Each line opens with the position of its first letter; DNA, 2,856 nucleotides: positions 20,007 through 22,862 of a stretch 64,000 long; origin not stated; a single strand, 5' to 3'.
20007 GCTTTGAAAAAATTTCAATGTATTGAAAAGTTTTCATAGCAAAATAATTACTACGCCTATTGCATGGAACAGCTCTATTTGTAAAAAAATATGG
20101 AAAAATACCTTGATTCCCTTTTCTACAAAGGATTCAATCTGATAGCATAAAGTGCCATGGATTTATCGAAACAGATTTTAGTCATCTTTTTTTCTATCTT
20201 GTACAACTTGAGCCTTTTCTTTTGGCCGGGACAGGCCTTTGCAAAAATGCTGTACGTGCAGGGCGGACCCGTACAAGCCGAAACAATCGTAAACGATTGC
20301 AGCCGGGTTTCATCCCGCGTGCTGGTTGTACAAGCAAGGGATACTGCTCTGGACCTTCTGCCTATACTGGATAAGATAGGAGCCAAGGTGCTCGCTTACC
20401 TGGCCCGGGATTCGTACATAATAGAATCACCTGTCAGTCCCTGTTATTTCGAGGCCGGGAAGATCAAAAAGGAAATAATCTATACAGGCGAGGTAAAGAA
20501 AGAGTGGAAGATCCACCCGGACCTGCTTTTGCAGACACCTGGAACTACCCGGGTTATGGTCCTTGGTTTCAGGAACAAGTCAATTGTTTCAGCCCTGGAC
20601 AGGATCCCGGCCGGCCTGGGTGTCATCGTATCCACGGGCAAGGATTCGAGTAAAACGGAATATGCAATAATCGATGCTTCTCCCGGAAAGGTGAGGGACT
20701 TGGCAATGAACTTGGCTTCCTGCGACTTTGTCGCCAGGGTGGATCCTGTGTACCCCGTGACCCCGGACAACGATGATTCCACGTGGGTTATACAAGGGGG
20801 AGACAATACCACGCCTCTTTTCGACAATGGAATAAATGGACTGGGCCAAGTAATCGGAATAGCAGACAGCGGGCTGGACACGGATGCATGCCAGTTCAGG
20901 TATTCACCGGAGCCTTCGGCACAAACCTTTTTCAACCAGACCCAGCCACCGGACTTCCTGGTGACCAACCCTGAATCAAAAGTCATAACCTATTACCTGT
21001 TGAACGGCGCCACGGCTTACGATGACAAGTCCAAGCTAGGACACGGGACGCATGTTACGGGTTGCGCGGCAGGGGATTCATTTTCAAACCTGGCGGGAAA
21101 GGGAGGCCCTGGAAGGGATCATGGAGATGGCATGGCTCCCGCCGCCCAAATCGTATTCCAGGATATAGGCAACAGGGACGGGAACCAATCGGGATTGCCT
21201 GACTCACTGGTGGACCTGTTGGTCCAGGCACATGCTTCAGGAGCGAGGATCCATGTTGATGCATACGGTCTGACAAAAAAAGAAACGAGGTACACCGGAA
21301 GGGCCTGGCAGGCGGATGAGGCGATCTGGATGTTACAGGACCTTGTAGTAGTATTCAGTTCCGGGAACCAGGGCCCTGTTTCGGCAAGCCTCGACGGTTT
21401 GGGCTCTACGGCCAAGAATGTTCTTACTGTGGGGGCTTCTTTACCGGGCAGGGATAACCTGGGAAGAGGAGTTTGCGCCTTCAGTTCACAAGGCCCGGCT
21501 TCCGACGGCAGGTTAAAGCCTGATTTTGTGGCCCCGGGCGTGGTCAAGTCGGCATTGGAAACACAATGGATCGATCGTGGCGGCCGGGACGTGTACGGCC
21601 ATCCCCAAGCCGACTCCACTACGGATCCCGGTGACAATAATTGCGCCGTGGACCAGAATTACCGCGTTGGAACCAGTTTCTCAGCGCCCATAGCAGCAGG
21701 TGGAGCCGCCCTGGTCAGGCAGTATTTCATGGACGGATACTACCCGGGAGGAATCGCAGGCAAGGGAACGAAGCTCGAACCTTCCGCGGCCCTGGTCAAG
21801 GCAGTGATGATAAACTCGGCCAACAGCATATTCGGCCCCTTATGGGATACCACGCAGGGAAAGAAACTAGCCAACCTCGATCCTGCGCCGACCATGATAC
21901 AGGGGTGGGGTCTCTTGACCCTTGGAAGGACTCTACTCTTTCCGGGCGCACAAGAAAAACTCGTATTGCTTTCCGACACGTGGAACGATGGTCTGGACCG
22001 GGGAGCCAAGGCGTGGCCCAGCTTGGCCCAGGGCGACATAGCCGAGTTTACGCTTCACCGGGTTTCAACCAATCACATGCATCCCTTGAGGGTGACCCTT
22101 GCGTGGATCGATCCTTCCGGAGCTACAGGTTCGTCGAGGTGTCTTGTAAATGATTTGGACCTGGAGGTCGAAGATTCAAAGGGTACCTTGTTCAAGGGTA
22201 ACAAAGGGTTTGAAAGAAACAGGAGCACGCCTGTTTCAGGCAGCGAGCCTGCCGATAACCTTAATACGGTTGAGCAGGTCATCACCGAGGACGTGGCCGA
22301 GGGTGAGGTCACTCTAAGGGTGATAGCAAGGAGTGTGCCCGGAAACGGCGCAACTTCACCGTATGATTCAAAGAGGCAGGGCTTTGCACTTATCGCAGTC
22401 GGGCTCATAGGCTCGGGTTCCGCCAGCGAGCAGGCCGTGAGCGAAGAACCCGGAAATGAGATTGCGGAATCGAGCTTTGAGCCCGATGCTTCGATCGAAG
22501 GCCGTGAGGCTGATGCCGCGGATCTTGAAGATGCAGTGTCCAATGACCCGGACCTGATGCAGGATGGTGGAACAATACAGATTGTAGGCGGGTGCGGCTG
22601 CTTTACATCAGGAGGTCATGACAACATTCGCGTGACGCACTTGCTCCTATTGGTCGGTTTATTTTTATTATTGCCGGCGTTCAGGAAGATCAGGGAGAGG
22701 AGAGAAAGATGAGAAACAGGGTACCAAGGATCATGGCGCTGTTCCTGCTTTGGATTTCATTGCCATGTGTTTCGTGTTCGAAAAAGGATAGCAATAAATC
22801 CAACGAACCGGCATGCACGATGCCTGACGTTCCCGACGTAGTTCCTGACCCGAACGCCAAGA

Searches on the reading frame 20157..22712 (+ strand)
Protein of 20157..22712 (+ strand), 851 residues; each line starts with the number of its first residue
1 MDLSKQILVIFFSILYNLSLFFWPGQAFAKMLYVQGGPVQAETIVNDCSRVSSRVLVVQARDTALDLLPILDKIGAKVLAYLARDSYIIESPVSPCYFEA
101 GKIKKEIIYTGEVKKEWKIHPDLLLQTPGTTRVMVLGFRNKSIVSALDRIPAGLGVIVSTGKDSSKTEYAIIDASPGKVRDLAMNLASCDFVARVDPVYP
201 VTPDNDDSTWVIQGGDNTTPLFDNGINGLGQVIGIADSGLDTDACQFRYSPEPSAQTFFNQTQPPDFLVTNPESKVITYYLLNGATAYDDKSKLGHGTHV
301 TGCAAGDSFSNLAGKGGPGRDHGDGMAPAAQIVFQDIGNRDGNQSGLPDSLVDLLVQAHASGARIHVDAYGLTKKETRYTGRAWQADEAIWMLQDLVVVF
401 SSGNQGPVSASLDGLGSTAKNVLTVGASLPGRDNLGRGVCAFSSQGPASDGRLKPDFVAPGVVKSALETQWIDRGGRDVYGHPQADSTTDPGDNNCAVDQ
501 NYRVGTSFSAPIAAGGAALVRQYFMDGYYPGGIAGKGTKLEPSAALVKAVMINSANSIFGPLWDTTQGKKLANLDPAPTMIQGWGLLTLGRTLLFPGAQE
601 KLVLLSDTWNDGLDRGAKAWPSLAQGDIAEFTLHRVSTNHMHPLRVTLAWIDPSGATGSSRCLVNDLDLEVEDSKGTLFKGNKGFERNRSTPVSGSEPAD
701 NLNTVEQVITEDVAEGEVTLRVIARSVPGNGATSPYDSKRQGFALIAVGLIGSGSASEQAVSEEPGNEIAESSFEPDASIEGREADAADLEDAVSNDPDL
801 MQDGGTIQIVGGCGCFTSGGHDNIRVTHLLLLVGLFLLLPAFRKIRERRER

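Call 6: search_protein_families(library=ncbifam, proteins=[window:20157-22712:+], max_evalue=1)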
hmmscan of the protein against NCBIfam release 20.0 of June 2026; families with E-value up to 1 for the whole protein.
window:20157-22712:+ (851 aa): 4 families
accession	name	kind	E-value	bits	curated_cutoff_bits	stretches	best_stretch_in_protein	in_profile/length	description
TIGR03921.1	T7SS_mycosin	equivalog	1.1e-07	31.4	278.75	1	292-526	48-249/353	type VII secretion-associated serine protease mycosin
NF040553.1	SGO_0316_fam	subfamily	8.2e-07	27.1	1400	1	217-335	274-394/1486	SGO_0316/SGO_0317 family LPXTG-anchored serine peptidase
NF040809.1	germ_prot_CspBA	exception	0.00045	17.9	1250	1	418-462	973-1013/1099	bifunctional germination protease/germinant receptor pseudoprotease CspBA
NF042956.1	IteS_antiphage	equivalog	0.00086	17.7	900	1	502-556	490-534/747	S8 family anti-phage peptidase IteS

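Call 7: search_protein_families(library=pfam, proteins=[window:20157-22712:+], max_evalue=0.01)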
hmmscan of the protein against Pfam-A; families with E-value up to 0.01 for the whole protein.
window:20157-22712:+ (851 aa): 1 family
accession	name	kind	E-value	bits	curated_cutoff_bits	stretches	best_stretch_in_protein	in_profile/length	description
PF00082.27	Peptidase_S8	-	5e-32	111.8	21.8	1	230-585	3-288/288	Subtilase family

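Call 12: find_encoding_contigs(protein=window:20157-22712:+, flank=10000, max_places=6)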
Protein window:20157-22712:+ (851 aa): no gene with exactly this product is on record in the collection.

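Call 20: find_homologous_proteins(query=window:20157-22712:+, max_evalue=1e-10)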
Query window:20157-22712:+ (851 aa): 535 proteins with E <= 1e-10 among 8000 candidates; the best 120 are listed.
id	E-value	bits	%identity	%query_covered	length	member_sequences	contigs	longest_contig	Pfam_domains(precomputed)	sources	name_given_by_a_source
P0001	0.0e+0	1942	100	100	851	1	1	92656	PF00082.28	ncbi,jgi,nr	ncbi:MAG: S8 family serine peptidase [Deltaproteobacteria bacterium]|nr:S8 family serine peptidase [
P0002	3.0e-231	788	54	82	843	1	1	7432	PF00082.28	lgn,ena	-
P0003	1.0e-223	763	49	92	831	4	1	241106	PF00082.28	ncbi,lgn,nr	ncbi:MAG TPA: S8 family serine peptidase [Myxococcota bacterium]|nr:S8 family serine peptidase [Myxo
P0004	5.5e-223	761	52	85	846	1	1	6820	PF00082.28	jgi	-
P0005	7.7e-222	757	53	81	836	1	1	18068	PF00082.28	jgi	-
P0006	1.8e-220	752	51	85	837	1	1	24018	PF00082.28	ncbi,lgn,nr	ncbi:MAG: S8 family serine peptidase [Deltaproteobacteria bacterium]|nr:S8 family serine peptidase [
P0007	6.3e-220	751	47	96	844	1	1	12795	PF00082.28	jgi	jgi:MYXO-CTERM domain-containing protein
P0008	8.4e-214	730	52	82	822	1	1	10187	PF00082.28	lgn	-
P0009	8.8e-214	730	47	95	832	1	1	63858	PF00082.28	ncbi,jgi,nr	ncbi:MAG: S8 family serine peptidase [Deltaproteobacteria bacterium]|nr:S8 family serine peptidase [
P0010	1.8e-210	719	48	87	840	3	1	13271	PF00082.28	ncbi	-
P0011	4.9e-210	718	48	87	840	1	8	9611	PF00082.28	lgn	-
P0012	1.7e-207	709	48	85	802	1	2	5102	PF00082.28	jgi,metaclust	metaclust:\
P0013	4.4e-202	692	49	86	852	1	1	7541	PF00082.28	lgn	-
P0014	1.9e-146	507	41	82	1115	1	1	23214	PF00082.28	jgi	jgi:hypothetical protein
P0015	1.4e-136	475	42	80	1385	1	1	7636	PF00082.28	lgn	-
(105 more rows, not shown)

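Call 22: find_encoding_contigs(protein=P0001, flank=2000, max_places=3)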
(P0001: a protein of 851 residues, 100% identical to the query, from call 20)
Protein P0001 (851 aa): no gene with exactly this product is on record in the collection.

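Call 24: list_cluster_members(proteins=[window:20157-22712:+, window:15816-19088:-, window:61009-63597:+])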
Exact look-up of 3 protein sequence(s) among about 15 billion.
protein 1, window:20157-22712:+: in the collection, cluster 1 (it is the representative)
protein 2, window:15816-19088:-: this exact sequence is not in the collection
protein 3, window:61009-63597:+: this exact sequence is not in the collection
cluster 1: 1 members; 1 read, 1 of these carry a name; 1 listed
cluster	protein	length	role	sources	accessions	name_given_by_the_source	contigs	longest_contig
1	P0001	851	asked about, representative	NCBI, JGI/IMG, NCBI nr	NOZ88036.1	MAG: S8 family serine peptidase [Deltaproteobacteria bacterium] | S8 family serine peptidase [Deltaproteobacteria bacterium]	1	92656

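Call 25: find_encoding_contigs(protein=P0003, flank=10000, max_places=2)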
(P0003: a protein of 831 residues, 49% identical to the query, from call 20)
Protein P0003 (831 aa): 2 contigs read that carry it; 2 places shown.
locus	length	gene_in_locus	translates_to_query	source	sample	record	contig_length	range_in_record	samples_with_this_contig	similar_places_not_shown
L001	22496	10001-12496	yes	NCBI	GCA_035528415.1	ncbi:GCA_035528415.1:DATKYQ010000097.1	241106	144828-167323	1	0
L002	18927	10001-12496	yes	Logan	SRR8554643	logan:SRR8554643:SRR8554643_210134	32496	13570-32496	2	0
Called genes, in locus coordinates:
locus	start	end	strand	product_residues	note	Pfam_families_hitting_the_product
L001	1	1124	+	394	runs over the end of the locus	PF00149:Metallophos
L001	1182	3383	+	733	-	PF00270:DEAD (faint), PF13307:Helicase_C_2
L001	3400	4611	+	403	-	-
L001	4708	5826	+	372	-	PF01740:STAS, PF13466:STAS_2, PF02405:MlaE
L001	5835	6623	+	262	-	PF00005:ABC_tran, PF13304:AAA_21 (faint)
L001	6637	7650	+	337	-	PF02470:MlaD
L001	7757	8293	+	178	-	PF03886:ABC_trans_aux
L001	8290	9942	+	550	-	-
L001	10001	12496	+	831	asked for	PF00082:Peptidase_S8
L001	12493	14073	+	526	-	-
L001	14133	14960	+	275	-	PF02089:Palm_thioest, PF12697:Abhydrolase_6, PF00561:Abhydrolase_1, PF07819:PGAP1, PF01674:Lipase_2 (weak), PF24096:DUF7379 (weak)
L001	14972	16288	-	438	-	PF13487:HD_5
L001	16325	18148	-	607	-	PF13646:HEAT_2 (faint)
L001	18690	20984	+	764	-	PF00317:Ribonuc_red_lgN, PF02867:Ribonuc_red_lgC, PF12637:TSCPD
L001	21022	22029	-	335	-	-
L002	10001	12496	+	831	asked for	PF00082:Peptidase_S8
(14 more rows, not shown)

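Call 26: find_encoding_contigs(protein=P0009, flank=10000, max_places=2)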
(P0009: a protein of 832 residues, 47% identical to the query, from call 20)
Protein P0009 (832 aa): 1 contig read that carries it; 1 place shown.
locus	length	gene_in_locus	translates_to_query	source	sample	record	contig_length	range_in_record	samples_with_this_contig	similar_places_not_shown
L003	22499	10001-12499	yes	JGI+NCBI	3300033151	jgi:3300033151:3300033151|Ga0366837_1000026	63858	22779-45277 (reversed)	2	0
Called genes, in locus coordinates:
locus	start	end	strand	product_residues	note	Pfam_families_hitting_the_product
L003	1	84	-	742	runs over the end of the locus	PF03971:IDH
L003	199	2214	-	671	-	PF05048:NosD (weak), PF13229:Beta_helix (weak)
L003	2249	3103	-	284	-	-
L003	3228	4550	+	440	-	-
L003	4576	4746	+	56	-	-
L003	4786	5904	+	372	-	PF01740:STAS, PF13466:STAS_2, PF02405:MlaE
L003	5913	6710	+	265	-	PF00005:ABC_tran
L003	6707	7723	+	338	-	PF02470:MlaD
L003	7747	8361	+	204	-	PF03886:ABC_trans_aux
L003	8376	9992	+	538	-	-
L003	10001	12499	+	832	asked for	PF00082:Peptidase_S8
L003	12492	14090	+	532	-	-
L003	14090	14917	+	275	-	PF05057:DUF676 (weak), PF00561:Abhydrolase_1, PF12697:Abhydrolase_6, PF07819:PGAP1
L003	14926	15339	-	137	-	PF19571:ACT_8, PF01842:ACT (weak), PF22468:ACT_9 (faint), PF22629:ACT_AHAS_ss (faint)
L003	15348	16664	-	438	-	PF13487:HD_5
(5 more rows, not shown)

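Call 29: find_related_loci(query=A1, collection=genome_contigs, flank=10000)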
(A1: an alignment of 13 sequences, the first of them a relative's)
Query A1 (851 aa) in genome_contigs; peptide patterns used: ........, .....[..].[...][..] (x = any residue, [..] = any of these).
398 stretches matched a pattern; 298 encode a relative of the query (tblastn E <= 1e-3); the best 80 are kept; 80 distinct loci.
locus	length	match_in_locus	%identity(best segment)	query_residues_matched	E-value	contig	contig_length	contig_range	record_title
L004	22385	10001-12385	49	53-835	0e+0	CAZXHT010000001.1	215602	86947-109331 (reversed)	MAG TPA_asm: uncultured Myxococcales bacterium isolate binchicken_co100_415 genome assembly, contig: NODE_25_length_2156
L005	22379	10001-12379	49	53-833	0e+0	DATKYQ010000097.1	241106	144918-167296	MAG TPA_asm: Myxococcota bacterium isolate SMAG_U14223 k141_3946426, whole genome shotgun sequence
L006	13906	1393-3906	47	9-851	0e+0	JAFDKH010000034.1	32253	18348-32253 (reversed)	MAG: Deltaproteobacteria bacterium isolate Meg22_46_Bin_104 Meg22_46_Bin_104_scaffold_1214, whole genome shotgun sequenc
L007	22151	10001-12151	53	24-749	0e+0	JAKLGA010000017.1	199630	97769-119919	MAG: Myxococcota bacterium isolate RA.bin29 RA.bin29_17, whole genome shotgun sequence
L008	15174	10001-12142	51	30-749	0e+0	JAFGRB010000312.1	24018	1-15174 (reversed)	MAG: Deltaproteobacteria bacterium isolate Zod_Metabat.807 k87_9014620, whole genome shotgun sequence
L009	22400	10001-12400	47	11-815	0e+0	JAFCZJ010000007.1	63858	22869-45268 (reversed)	MAG: Deltaproteobacteria bacterium isolate AB_03_Bin_195 AB_03_Bin_195_scaffold_25, whole genome shotgun sequence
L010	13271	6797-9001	48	9-749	0e+0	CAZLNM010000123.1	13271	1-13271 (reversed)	MAG TPA_asm: uncultured Myxococcales bacterium isolate SRP278314_co2_58 genome assembly, contig: NODE_6283_length_13271_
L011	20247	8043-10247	48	9-749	0e+0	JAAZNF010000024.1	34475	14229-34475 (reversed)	MAG: Myxococcales bacterium isolate AS27yjCOA_137 25022_AS27, whole genome shotgun sequence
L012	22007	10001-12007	41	74-749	8e-140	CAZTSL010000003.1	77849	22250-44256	MAG TPA_asm: uncultured bacterium isolate SRP162660_co2_42 genome assembly, contig: NODE_24_length_77849_cov_21.043577,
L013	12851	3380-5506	39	49-755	2e-140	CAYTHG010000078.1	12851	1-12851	MAG TPA_asm: uncultured Myxococcales bacterium isolate binchicken_co47_165 genome assembly, contig: NODE_3525_length_128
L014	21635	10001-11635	46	205-754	3e-138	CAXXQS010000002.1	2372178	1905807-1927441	MAG: Myxococcota bacterium isolate 4c7ae828-ac37-49c6-a807-d9517c02c23a genome assembly, contig: contig_2, whole genome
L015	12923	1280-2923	45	205-755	3e-135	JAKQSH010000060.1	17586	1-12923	MAG: Deltaproteobacteria bacterium isolate USMO_metabat.105_sub k141_191679, whole genome shotgun sequence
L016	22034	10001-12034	40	75-754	5e-135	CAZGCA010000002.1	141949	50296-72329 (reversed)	MAG TPA_asm: uncultured bacterium isolate SRP068000_co1_623 genome assembly, contig: NODE_51_length_141949_cov_9.609469,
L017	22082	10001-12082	40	75-760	3e-133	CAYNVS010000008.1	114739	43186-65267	MAG TPA_asm: uncultured Myxococcales bacterium isolate binchicken_co20_60 genome assembly, contig: NODE_444_length_11473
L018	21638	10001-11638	46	205-754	9e-133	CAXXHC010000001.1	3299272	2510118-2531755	MAG: Myxococcota bacterium isolate df99fd88-303e-4d73-b9e8-6fd6d014d839 genome assembly, contig: contig_1, whole genome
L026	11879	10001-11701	41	205-749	1e-109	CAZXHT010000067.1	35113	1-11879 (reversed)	MAG TPA_asm: uncultured Myxococcales bacterium isolate binchicken_co100_415 genome assembly, contig: NODE_1784_length_35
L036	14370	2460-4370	33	55-728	1e-72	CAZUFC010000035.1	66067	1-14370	MAG TPA_asm: uncultured bacterium isolate SRP141376_co4_129 genome assembly, contig: NODE_749_length_66067_cov_8.429770,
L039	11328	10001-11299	38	54-466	4e-72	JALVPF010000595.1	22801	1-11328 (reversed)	MAG: Myxococcales bacterium isolate A3_metabat1_scaf2bin.099 A3_NODE_928_length_22801_cov_2.254609, whole genome shotgun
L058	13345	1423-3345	32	63-759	4e-68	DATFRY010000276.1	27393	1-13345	MAG TPA_asm: Kofleriaceae bacterium isolate SMAG_U9370 k141_2357881, whole genome shotgun sequence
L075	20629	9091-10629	35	190-751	9e-67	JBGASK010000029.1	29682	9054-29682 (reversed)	MAG: Ahniellaceae bacterium isolate MAG_MBR_AS.27 MBRAS-27_scaffold_2337, whole genome shotgun sequence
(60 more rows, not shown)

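Call 31: search_protein_families(library=ncbifam, proteins=[L026:1390-2679:+, L039:6200-6856:-, L036:7899-9641:+, L058:5457-7784:+], max_evalue=0.01)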
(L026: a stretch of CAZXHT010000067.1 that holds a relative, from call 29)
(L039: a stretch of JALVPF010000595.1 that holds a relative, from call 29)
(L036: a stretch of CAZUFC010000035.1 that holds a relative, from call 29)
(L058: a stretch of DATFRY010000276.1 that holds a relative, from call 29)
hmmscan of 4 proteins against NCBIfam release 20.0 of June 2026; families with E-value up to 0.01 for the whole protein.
L026:1390-2679:+ (429 aa): 4 families
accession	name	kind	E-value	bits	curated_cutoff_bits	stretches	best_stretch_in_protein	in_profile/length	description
TIGR01817.1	nifA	equivalog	5.6e-07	28.7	528.85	1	266-424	4-157/534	nif-specific transcriptional activator NifA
NF033792.0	ActS_PrrB_HisK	equivalog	9.9e-06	24.6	350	1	103-230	43-169/423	ActS/PrrB/RegB family redox-sensitive histidine kinase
NF045988.1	HisKinRegBRhodob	equivalog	0.00054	18.4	570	1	104-201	54-150/462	sensor histidine kinase RegB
NF038230.1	Regu_Geo_Pelo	equivalog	0.00063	17.7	1200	1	326-426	60-161/935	GPMC system transcriptional regulator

L039:6200-6856:- (218 aa): 4 families
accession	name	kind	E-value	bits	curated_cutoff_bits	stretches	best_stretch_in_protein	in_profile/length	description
NF041647.1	ABC_perm_CPBP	equivalog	8.7e-12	44.6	435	1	34-204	451-634/636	ABC transporter permease subunit/CPBP intramembrane protease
NF040589.1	CPBP_Synerg_MrtS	equivalog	1.5e-07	31.7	130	1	42-199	4-162/170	Synerg-CTERM system glutamic-type intramembrane protease MrtS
NF033192.3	CPBP_JDVT_MrtJ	equivalog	2.2e-06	28.3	75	1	121-202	3-97/98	JDVT-CTERM system glutamic-type intramembrane protease MrtJ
NF040914.1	Mrt_core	domain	0.00018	21.5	100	0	142-201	45-102/108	myxosortase family intramembrane protease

L036:7899-9641:+ (580 aa): 0 families

L058:5457-7784:+ (775 aa): 3 families
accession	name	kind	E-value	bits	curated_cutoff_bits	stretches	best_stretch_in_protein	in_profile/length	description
NF003640.0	PRK05277.1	equivalog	7.5e-43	146.9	350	1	248-655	27-441/471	H(+)/Cl(-) exchange transporter ClcA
NF002505.0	PRK01862.1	equivalog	8.7e-40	136.9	482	1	257-662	27-433/577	ClcB-like voltage-gated chloride channel protein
NF002437.0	PRK01610.1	equivalog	1.8e-26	93.2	425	1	245-661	6-425/429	voltage-gated ClC-type chloride channel ClcB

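Call 36: search_protein_families(library=ncbifam, proteins=[L008:502-4416:+, L018:14241-17576:+, L075:13372-17571:+], max_evalue=0.01)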
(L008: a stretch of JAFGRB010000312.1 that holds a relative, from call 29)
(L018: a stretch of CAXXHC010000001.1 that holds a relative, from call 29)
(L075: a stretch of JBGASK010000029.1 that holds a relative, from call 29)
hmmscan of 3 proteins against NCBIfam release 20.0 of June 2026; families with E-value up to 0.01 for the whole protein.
L008:502-4416:+ (1304 aa): 0 families

L018:14241-17576:+ (1111 aa): 7 families
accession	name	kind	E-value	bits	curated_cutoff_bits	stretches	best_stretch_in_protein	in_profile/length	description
TIGR00769.1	AAA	superfamily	1.7e-18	66.9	387.2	1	88-438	84-472/472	NTP/NDP exchange transporter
NF058543.1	ActPatMycb56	equivalog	1.2e-07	30.9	460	1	980-1096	3-122/317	acetyltransferase Pat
NF041163.2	encap_f2b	equivalog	1.9e-07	30.6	400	1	975-1101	73-206/450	family 2B encapsulin nanocompartment shell protein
TIGR03896.1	cyc_nuc_ocin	subfamily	2.7e-06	27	161.05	1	974-1094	138-264/317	bacteriocin-type transport-associated protein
NF045915.1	PhycobilmeDegNblB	equivalog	5.8e-06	26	300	0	698-743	146-191/214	phycobilisome degradation protein NblB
TIGR02270.1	TIGR02270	subfamily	6.4e-06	25.4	206.8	1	844-954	89-200/410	TIGR02270 family protein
NF008732.0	PRK11753.1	equivalog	2e-05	24.1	266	1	1006-1104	33-137/214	cAMP-activated global transcriptional regulator CRP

L075:13372-17571:+ (1399 aa): 0 families

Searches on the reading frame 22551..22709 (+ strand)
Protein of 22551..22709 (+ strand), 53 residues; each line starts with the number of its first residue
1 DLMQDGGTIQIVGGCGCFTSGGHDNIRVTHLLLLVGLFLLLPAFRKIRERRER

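Call 8: search_protein_families(library=ncbifam, proteins=[window:22551-22709:+], max_evalue=10)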
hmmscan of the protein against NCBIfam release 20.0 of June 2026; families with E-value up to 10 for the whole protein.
seq(53 aa): 1 family
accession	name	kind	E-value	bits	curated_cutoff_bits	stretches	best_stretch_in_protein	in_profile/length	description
TIGR03901.2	MYXO-CTERM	domain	0.038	14.4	20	1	13-45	2-31/34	MYXO-CTERM sorting domain-containing protein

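Call 9: search_protein_families(library=pfam, proteins=[window:22551-22709:+], max_evalue=10)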
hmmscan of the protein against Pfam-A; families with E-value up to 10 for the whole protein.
seq(53 aa): 0 families

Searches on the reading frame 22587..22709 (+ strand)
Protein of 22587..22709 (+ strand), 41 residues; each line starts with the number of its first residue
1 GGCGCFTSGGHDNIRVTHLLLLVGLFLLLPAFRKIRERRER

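Call 34: search_protein_families(library=ncbifam, alignment_id=A2, max_evalue=0.001)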
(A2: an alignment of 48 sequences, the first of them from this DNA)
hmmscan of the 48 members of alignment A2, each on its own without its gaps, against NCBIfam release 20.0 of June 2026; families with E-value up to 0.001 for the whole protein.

A. member 1, seq(41 aa): 0 families

B. families by the number of members that match (of 48 scanned): 5 families
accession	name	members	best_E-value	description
TIGR03901.2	MYXO-CTERM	23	3.7e-08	MYXO-CTERM sorting domain-containing protein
TIGR03382.1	GC_trans_RRR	7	2.3e-05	MYXO-CTERM sorting domain-containing protein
TIGR04564.1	Synergist_CTERM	6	5e-06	Synerg-CTERM sorting domain-containing protein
NF045638.1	Mrt_dep_phytase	1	0.00027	myxosortase-dependent phytase-like phosphatase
TIGR03501.1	GlyGly_CTERM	1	0.00095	GlyGly-CTERM sorting domain-containing protein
